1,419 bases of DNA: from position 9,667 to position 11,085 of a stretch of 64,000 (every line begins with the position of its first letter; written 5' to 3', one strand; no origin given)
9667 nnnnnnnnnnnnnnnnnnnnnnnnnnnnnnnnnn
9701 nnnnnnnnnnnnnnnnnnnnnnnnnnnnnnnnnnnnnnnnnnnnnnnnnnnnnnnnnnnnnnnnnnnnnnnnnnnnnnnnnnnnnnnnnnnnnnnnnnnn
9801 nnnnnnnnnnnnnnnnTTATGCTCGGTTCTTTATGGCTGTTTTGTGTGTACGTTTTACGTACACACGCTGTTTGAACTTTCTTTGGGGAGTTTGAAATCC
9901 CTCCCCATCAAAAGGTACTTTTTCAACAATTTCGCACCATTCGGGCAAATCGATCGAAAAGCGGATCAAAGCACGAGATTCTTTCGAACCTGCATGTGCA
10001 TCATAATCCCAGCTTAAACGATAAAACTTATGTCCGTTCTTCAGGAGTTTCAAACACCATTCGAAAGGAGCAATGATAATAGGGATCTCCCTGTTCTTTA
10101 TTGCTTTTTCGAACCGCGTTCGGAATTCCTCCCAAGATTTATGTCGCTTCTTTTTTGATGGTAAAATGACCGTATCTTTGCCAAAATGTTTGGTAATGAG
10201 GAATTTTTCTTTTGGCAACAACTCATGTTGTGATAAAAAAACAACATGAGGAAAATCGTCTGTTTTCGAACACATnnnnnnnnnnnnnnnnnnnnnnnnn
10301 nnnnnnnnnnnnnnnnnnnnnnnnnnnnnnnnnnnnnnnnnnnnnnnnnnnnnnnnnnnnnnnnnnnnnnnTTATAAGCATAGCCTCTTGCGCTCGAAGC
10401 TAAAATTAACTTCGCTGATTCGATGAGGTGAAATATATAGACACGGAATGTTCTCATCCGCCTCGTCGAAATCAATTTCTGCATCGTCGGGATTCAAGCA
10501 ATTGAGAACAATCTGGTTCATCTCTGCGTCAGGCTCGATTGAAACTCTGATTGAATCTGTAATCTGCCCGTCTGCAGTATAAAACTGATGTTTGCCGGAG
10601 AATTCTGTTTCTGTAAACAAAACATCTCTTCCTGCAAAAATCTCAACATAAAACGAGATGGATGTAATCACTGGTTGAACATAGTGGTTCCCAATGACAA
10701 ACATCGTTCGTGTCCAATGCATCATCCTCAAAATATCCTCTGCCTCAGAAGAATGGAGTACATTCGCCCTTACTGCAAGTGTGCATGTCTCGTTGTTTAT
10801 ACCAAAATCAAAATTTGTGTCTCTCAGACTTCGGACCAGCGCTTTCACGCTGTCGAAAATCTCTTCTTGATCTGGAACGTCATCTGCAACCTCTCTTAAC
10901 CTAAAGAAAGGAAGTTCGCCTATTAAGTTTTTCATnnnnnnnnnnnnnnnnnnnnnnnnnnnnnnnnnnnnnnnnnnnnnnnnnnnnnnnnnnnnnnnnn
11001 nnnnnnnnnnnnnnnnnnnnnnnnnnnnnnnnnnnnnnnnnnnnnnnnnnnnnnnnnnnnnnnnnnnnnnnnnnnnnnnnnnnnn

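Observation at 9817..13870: Accessory block: two unassignable ORFs, an orphan 8-TM sensor kinase, and an overlapping gene pair (267-aa cytoplasmic protein plus a membrane-anchored 12-cysteine protein) behind a tandem palindromic operator-like site.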

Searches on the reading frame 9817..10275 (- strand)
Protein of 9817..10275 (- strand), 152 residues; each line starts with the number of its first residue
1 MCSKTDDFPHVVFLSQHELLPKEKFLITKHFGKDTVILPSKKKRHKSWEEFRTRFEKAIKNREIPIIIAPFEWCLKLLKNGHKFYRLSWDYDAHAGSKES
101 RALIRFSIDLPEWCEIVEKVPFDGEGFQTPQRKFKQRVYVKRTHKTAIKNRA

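Call 4: search_protein_families(library=pfam, proteins=[window:9817-10275:-], max_evalue=1)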
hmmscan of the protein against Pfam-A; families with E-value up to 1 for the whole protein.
window:9817-10275:- (152 aa): 3 families
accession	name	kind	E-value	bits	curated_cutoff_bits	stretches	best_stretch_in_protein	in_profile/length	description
PF11195.14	Tad2-like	-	0.01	16.8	25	1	71-90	3-22/73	Thoeris anti-defense 2-like domain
PF21407.2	SduA_N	-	0.16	12.6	27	1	36-89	42-95/102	Shedu protein SduA, N-terminal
PF03557.20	Bunya_G1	-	0.19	10.1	25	1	60-119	81-140/879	Bunyavirus glycoprotein G1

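Call 7: search_protein_families(library=ncbifam, proteins=[window:9817-10275:-], max_evalue=1)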
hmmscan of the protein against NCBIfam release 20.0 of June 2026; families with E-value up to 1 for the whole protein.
window:9817-10275:- (152 aa): 1 family
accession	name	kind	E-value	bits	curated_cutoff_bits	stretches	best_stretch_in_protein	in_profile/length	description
TIGR02320.1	PEP_mutase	equivalog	0.16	10.9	319.55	1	32-72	181-219/284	phosphoenolpyruvate mutase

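Call 8: search_protein_families(library=phrogs, proteins=[window:9817-10275:-], max_evalue=1)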
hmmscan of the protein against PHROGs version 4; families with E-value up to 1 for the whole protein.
window:9817-10275:- (152 aa): 0 families

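Call 9: search_protein_families(library=padloc, proteins=[window:9817-10275:-], max_evalue=1)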
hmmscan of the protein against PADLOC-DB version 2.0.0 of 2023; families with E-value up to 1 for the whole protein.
window:9817-10275:- (152 aa): 0 families

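Call 54: list_cluster_members(proteins=[P0001, P0013, window:9817-10275:-, window:10372-10935:-, window:10987-12648:-])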
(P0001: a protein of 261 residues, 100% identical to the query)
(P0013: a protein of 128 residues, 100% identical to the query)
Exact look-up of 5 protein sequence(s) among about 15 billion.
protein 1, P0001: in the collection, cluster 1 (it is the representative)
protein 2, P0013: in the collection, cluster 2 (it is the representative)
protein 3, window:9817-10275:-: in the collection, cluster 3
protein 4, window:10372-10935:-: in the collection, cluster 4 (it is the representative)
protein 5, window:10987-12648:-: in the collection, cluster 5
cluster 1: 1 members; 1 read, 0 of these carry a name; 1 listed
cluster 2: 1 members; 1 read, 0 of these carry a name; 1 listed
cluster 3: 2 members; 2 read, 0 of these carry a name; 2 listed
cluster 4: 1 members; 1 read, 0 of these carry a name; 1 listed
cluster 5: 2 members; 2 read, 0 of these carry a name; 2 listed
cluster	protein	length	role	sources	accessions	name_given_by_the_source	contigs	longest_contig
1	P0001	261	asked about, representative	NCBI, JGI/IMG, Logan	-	-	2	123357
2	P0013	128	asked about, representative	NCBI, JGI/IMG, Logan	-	-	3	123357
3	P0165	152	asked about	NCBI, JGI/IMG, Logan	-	-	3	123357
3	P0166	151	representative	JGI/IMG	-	-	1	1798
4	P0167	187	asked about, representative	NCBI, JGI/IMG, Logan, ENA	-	-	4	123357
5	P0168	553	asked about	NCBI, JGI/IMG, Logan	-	-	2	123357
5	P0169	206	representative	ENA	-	-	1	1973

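Call 65: search_dna_similar(query=window:9817-10275:-, collection=phages, mode=protein, max_evalue=0.01, max_rows=10)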
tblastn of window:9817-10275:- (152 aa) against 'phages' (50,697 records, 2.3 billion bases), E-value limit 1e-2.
No match.

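Call 68: find_related_loci(query=window:9817-10275:-, collection=viral_contigs, flank=5000)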
Query window:9817-10275:- (152 aa) in viral_contigs; peptide patterns used: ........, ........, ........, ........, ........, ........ (x = any residue, [..] = any of these).
15 stretches matched a pattern, but none encodes a relative of the query by tblastn (E <= 1e-3).

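Call 82: search_solved_structures(query=window:9817-10275:-, max_evalue=1)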
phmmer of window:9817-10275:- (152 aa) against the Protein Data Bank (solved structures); distinct sequences matched with E-value up to 1: 0.

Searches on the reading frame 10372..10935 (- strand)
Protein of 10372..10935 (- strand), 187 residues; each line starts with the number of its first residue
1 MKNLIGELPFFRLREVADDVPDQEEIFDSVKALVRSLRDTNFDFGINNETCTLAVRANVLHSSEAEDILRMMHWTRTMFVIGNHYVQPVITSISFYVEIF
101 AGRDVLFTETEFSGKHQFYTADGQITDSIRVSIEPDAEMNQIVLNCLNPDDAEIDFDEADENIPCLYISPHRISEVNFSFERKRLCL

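Call 4: search_protein_families(library=pfam, proteins=[window:10372-10935:-], max_evalue=1)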
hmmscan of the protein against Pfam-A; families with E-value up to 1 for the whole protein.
window:10372-10935:- (187 aa): 0 families

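Call 7: search_protein_families(library=ncbifam, proteins=[window:10372-10935:-], max_evalue=1)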
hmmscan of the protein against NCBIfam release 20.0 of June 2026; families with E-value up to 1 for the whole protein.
window:10372-10935:- (187 aa): 0 families

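Call 8: search_protein_families(library=phrogs, proteins=[window:10372-10935:-], max_evalue=1)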
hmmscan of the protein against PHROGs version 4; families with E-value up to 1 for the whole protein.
window:10372-10935:- (187 aa): 0 families

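Call 9: search_protein_families(library=padloc, proteins=[window:10372-10935:-], max_evalue=1)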
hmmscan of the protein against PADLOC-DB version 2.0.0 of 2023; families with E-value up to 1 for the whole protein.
window:10372-10935:- (187 aa): 0 families

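Call 66: search_dna_similar(query=window:10372-10935:-, collection=phages, mode=protein, max_evalue=0.01, max_rows=10)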
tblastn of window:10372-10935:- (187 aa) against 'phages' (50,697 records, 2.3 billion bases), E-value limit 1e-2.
No match.

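Call 67: find_related_loci(query=window:10372-10935:-, collection=viral_contigs, flank=5000)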
Query window:10372-10935:- (187 aa) in viral_contigs; peptide patterns used: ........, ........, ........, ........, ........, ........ (x = any residue, [..] = any of these).
3 stretches matched a pattern, but none encodes a relative of the query by tblastn (E <= 1e-3).

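Call 83: search_solved_structures(query=window:10372-10935:-, max_evalue=1)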
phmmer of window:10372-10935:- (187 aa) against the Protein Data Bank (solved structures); distinct sequences matched with E-value up to 1: 1.
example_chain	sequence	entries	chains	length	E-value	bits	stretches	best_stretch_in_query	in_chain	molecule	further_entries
8hyj_E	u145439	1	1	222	0.28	14.2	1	52-121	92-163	DNA-directed RNA polymerase V subunit 5A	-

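Call 85: find_related_loci(query=window:10372-10935:-, collection=metagenome_contigs, flank=6000)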
Query window:10372-10935:- (187 aa) in metagenome_contigs; peptide patterns used: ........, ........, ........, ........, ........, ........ (x = any residue, [..] = any of these).
117 stretches matched a pattern; 1 encode a relative of the query (tblastn E <= 1e-3); 1 distinct loci.
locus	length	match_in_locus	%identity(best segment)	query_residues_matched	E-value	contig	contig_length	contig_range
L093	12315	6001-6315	30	56-174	1e-5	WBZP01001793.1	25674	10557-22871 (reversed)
